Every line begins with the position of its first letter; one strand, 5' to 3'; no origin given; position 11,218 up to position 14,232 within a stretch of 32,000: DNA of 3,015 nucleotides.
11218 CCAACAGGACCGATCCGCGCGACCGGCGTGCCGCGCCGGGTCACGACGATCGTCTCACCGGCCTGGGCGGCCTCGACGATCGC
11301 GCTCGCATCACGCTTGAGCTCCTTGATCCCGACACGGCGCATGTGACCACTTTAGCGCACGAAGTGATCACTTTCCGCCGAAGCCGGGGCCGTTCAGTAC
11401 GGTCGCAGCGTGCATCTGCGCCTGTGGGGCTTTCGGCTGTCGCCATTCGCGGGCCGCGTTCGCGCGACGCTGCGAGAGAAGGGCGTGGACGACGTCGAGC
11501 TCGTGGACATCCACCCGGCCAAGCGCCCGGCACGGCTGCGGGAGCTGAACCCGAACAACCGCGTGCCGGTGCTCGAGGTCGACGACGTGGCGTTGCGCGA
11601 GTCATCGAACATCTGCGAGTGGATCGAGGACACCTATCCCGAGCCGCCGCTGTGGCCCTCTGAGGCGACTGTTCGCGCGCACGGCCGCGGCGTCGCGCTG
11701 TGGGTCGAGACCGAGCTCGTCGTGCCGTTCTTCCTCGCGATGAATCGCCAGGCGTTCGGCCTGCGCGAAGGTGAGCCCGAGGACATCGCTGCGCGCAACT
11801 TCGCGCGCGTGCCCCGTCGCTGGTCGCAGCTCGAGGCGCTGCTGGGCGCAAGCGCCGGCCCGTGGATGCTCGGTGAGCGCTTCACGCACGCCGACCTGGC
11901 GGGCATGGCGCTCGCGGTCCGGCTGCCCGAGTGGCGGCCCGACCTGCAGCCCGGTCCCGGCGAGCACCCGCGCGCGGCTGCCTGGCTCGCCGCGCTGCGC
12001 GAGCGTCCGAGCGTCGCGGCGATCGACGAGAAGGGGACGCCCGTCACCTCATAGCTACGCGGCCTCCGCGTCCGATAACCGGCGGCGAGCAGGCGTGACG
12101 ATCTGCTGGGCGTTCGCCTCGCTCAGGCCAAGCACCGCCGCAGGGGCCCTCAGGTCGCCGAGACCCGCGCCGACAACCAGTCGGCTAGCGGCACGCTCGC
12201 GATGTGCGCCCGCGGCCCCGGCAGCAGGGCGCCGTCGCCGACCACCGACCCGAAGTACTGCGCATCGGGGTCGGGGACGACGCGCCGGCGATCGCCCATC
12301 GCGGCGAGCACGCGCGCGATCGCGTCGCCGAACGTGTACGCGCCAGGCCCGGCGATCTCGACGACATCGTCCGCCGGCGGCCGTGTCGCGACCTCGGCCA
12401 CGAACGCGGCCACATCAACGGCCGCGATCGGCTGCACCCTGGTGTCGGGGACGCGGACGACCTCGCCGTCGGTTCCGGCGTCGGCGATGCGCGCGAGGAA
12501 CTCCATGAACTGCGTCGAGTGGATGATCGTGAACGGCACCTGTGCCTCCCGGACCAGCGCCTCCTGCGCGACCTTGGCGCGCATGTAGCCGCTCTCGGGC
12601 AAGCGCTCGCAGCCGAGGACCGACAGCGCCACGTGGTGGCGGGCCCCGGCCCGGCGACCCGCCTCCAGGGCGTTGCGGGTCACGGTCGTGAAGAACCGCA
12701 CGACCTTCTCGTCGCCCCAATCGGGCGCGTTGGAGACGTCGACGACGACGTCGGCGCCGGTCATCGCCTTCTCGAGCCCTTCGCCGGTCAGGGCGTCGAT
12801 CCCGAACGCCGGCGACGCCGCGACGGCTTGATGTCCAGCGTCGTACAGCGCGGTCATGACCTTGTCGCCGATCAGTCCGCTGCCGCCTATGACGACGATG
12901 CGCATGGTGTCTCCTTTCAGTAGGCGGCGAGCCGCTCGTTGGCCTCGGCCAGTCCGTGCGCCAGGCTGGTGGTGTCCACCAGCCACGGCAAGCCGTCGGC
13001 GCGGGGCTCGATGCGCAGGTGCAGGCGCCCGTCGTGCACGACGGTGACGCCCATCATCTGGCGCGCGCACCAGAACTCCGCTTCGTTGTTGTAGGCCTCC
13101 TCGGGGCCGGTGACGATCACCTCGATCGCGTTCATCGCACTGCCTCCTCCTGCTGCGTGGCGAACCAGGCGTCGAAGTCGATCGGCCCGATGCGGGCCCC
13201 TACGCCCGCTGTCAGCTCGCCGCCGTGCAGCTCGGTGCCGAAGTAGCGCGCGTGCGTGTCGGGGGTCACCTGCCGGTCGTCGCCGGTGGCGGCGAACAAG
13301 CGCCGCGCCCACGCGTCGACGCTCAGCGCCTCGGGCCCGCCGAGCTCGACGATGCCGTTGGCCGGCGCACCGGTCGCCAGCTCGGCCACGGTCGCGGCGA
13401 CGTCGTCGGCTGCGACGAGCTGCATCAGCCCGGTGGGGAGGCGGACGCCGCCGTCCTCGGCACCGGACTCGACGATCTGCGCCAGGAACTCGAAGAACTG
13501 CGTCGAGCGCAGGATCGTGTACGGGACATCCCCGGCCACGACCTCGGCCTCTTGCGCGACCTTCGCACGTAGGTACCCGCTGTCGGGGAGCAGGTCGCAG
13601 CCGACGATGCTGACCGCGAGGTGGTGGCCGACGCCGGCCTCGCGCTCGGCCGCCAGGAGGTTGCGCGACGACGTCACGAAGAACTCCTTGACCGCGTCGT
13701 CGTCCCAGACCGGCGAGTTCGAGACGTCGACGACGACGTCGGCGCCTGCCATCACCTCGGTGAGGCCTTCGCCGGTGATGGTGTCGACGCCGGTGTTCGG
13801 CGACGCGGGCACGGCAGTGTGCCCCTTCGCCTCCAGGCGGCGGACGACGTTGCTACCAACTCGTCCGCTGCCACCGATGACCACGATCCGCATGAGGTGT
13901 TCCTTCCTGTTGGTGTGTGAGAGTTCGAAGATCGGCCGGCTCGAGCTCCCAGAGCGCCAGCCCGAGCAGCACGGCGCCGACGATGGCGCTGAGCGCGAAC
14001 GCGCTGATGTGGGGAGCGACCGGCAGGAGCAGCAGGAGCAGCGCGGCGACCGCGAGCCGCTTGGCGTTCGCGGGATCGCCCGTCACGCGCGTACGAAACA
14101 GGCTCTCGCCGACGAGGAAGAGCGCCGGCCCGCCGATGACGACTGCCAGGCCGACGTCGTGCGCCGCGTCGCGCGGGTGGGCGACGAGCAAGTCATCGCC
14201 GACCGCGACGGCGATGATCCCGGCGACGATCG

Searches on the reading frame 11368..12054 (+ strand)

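Call 32: search_protein_families(library=pfam, proteins=[window:11368-12054:+], max_evalue=0.001)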
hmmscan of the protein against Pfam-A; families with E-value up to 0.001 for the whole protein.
window:11368-12054:+ (228 aa): 5 families
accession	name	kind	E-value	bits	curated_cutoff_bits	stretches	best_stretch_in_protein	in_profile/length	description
PF13417.12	GST_N_3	-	8.5e-20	71.3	22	1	19-94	1-75/75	Glutathione S-transferase, N-terminal domain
PF13409.12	GST_N_2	-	1.6e-16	61.1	25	1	25-88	2-69/70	Glutathione S-transferase, N-terminal domain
PF02798.26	GST_N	-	5.6e-11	43.1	20.9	1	17-87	3-75/76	Glutathione S-transferase, N-terminal domain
PF14497.11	GST_C_3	-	2.3e-05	25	21.6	1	146-218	29-99/104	Glutathione S-transferase, C-terminal domain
PF00043.30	GST_C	-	0.00016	22.3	20.7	1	131-214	14-93/93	Glutathione S-transferase, C-terminal domain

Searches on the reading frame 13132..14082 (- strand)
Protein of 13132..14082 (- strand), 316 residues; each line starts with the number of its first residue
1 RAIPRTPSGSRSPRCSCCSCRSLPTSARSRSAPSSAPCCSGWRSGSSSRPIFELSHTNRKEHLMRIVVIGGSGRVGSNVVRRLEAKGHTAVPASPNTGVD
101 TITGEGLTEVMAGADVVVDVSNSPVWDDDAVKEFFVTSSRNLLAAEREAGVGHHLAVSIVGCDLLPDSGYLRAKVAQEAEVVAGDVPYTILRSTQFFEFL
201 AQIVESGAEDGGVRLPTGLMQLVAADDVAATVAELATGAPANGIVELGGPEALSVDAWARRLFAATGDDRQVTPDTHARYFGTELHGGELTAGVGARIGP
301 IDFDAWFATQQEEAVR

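Call 32: search_protein_families(library=pfam, proteins=[window:13132-14082:-], max_evalue=0.001)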
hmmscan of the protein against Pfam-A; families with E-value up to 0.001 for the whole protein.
window:13132-14082:- (316 aa): 4 families
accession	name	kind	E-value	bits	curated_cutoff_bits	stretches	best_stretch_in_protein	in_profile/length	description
PF13460.12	NAD_binding_10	-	4.6e-08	33.6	27.2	1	70-236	1-181/184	NAD(P)H-binding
PF01370.27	Epimerase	-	0.00041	20.3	20.9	0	66-151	1-107/240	NAD dependent epimerase/dehydratase family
PF01113.26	DapB_N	-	0.00055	20.5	25.6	0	64-123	1-77/124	Dihydrodipicolinate reductase, N-terminus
PF04321.23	RmlD_sub_bind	-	0.00086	18.9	27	0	64-119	1-57/287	RmlD substrate binding domain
